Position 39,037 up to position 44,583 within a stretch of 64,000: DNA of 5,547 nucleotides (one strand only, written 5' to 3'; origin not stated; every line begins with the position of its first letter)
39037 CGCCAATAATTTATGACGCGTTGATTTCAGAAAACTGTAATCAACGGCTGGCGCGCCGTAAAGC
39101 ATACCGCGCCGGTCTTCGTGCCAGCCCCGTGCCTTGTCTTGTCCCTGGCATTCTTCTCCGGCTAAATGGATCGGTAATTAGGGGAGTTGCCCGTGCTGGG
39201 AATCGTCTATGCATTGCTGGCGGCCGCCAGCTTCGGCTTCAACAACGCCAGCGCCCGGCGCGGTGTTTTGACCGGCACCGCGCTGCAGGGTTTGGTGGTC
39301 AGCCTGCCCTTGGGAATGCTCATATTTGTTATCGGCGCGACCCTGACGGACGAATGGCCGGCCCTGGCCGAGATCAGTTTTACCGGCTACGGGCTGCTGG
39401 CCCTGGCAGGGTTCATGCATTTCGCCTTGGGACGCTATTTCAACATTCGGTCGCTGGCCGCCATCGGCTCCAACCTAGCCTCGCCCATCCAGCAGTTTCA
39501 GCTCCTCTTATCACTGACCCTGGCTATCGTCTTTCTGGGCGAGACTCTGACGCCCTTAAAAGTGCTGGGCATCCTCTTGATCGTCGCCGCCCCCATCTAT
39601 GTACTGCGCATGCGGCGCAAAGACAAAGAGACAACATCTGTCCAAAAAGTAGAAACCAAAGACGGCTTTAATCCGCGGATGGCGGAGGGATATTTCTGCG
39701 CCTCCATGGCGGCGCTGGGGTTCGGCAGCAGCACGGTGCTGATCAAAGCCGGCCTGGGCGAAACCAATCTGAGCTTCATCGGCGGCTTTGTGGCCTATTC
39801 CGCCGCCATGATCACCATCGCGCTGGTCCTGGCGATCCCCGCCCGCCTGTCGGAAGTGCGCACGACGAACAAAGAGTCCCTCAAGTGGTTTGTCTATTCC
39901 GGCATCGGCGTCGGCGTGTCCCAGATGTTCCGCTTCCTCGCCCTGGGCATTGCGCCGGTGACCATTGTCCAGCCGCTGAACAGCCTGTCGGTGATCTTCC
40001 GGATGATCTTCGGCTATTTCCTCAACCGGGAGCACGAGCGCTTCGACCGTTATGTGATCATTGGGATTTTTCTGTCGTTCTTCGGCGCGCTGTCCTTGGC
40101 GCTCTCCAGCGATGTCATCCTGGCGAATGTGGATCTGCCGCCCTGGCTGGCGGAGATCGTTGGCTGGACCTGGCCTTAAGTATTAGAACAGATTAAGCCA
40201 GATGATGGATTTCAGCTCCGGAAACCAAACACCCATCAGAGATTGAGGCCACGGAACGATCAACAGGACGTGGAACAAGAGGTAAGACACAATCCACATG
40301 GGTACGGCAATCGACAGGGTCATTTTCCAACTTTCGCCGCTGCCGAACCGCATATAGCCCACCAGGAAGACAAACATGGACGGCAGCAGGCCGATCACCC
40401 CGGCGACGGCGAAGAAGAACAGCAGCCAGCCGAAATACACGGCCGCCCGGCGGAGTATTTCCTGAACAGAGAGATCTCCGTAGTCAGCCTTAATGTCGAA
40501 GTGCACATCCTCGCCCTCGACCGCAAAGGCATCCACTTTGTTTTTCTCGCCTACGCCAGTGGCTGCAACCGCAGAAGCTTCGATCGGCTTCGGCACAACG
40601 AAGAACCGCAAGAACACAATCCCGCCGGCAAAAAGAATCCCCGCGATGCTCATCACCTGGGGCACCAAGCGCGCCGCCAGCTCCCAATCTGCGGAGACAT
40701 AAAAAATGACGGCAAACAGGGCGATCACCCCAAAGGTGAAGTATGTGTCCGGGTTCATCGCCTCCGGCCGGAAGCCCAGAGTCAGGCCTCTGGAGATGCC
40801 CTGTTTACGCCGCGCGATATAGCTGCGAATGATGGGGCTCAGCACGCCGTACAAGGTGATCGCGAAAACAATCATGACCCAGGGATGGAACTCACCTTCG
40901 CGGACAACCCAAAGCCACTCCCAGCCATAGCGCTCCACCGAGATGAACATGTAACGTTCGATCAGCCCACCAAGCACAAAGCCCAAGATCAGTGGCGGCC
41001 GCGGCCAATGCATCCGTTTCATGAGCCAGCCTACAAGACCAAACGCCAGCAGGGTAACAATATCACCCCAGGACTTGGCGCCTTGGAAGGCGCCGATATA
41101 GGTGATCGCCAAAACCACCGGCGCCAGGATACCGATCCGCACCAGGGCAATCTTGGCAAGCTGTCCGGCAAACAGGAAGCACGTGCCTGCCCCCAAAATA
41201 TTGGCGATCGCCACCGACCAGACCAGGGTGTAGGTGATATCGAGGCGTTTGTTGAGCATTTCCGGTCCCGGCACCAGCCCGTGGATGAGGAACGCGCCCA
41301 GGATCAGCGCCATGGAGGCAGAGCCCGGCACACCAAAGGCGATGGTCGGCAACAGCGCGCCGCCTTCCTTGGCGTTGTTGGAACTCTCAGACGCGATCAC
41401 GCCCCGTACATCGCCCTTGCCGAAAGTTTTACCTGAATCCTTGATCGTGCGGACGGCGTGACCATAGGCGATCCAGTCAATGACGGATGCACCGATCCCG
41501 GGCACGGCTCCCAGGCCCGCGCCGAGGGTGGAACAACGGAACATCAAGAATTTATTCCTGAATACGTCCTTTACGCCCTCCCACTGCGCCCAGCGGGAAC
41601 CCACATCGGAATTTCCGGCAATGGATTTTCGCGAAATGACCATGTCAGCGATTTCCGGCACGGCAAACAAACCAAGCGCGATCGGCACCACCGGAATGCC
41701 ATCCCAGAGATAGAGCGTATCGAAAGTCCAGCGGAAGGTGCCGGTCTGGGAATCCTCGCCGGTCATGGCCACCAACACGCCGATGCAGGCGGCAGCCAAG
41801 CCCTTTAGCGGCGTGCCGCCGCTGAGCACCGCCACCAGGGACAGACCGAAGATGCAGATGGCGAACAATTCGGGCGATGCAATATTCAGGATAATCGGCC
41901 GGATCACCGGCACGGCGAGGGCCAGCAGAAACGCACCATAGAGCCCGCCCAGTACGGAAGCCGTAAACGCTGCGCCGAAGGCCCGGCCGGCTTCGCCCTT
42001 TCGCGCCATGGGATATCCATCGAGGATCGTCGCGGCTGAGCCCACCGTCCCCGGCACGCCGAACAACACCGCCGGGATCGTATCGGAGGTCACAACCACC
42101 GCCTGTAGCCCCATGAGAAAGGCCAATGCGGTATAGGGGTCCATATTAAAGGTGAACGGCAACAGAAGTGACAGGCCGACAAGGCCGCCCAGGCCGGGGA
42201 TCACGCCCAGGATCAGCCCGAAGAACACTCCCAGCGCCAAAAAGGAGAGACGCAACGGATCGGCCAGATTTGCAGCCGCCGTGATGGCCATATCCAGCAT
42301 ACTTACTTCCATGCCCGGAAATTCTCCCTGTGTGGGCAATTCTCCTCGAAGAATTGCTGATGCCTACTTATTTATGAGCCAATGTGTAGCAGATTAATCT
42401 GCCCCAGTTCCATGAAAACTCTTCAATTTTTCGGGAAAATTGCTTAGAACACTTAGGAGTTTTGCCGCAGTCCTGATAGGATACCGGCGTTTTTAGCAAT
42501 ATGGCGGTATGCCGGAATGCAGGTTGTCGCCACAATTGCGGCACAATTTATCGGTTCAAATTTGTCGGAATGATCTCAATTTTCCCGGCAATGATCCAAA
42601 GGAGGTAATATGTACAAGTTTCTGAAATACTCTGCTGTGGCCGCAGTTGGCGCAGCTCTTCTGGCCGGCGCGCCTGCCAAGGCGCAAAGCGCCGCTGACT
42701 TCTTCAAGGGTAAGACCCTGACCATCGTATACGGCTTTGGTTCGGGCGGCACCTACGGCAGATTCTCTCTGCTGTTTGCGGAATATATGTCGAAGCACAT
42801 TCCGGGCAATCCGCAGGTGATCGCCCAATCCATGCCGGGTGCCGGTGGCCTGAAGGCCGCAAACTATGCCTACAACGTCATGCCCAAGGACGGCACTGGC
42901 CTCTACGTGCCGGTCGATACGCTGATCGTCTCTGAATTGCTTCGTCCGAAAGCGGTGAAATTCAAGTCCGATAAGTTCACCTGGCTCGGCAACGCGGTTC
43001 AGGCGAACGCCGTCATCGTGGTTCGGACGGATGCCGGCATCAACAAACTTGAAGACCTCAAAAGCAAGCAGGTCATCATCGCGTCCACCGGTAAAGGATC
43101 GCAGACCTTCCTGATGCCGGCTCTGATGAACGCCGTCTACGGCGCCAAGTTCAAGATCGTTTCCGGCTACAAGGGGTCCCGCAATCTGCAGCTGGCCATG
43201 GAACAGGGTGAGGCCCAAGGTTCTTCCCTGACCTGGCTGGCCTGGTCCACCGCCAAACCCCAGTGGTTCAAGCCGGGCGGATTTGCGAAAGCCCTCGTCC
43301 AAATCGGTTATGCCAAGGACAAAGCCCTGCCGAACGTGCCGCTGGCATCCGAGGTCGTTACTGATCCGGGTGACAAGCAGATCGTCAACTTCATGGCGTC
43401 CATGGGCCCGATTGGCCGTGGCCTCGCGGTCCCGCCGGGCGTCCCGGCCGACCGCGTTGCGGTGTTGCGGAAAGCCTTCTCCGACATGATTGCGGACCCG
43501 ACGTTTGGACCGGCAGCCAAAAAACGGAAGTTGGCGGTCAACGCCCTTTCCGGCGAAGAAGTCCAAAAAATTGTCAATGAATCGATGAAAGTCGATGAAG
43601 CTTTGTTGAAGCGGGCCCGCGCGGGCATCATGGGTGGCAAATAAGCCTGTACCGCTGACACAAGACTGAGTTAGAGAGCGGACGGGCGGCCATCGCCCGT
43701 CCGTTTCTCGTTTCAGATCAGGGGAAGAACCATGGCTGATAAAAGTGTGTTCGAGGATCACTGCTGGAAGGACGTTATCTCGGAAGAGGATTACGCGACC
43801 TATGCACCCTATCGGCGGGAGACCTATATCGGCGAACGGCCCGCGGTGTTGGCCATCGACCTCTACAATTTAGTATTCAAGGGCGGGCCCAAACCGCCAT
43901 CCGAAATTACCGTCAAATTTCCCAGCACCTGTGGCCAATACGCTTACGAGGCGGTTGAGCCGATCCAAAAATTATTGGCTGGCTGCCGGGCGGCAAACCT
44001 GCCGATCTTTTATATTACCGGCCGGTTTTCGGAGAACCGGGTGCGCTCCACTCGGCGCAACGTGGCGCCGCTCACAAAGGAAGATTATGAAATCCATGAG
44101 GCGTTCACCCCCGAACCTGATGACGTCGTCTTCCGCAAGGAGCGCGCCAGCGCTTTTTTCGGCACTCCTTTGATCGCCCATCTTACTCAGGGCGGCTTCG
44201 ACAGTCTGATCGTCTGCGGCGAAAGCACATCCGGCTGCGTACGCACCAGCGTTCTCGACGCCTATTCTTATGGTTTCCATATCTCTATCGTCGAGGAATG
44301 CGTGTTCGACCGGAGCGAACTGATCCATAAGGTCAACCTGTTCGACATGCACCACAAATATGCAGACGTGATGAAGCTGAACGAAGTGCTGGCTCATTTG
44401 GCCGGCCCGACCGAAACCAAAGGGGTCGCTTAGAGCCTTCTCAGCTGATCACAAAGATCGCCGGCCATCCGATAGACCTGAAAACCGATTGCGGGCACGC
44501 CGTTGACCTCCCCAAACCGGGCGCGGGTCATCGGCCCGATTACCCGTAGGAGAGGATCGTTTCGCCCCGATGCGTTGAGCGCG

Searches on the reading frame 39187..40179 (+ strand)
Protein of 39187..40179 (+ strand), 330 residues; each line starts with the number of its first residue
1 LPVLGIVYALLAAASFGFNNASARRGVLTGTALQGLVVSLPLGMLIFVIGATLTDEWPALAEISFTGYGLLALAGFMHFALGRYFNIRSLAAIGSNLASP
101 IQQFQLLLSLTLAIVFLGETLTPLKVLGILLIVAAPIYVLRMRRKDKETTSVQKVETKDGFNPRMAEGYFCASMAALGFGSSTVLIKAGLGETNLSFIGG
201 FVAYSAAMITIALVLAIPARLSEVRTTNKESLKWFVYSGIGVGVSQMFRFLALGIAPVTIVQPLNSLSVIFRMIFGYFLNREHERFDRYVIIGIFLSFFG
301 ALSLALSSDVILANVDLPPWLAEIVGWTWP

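Call 18: search_protein_families(library=pfam, proteins=[window:39187-40179:+])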
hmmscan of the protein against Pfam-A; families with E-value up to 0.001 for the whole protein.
window:39187-40179:+ (330 aa): 3 families
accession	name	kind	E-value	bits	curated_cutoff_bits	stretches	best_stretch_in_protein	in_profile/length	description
PF00892.27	EamA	-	2.1e-21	77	28.2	2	4-137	2-131/135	EamA-like transporter family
PF05653.20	Mg_trans_NIPA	-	8.3e-12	45.3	26.2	2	234-305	50-120/295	Magnesium transporter NIPA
PF06800.18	Sugar_transport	-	1.7e-06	28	26.3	1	40-306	31-279/280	Sugar transport protein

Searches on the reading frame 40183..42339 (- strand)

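Call 18: search_protein_families(library=pfam, proteins=[window:40183-42339:-])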
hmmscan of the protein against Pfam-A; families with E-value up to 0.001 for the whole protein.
window:40183-42339:- (718 aa): 2 families
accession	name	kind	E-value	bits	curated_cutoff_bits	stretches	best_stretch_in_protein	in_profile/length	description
PF01970.21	TctA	-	1.7e-125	419.4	28.9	1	31-452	1-423/423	Tripartite tricarboxylate transporter TctA family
PF07331.16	TctB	-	3e-05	24.6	29.1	1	539-698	7-137/137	Tripartite tricarboxylate transporter TctB family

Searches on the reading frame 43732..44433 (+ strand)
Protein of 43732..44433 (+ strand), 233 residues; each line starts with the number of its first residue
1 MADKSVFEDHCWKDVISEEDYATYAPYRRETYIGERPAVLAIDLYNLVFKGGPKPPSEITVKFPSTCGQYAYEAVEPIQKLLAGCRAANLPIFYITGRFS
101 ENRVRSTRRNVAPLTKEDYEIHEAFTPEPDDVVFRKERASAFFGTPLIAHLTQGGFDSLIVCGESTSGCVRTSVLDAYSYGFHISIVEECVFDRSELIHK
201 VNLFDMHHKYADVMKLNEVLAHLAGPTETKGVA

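Call 18: search_protein_families(library=pfam, proteins=[window:43732-44433:+])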
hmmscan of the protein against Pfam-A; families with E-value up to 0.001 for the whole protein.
window:43732-44433:+ (233 aa): 1 family
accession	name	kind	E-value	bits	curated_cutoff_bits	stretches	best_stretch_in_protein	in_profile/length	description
PF00857.26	Isochorismatase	-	2e-27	96.9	27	1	71-217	23-174/175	Isochorismatase domain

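Call 42: search_protein_families(library=ncbifam, proteins=[window:43732-44433:+], max_evalue=0.00001)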
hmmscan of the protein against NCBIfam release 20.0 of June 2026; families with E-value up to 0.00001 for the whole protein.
window:43732-44433:+ (233 aa): 3 families
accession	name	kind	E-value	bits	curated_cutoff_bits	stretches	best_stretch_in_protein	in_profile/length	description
TIGR03614.1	RutB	equivalog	1.1e-11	44.8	377.95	1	117-219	112-215/226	pyrimidine utilization protein B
NF008517.0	PRK11440.1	equivalog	3.7e-11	43.3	195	1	71-222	30-187/188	hydrolase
NF050097.1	BiurAmidohydBiuH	equivalog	1.2e-06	28.2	370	1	118-194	113-189/221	biuret amidohydrolase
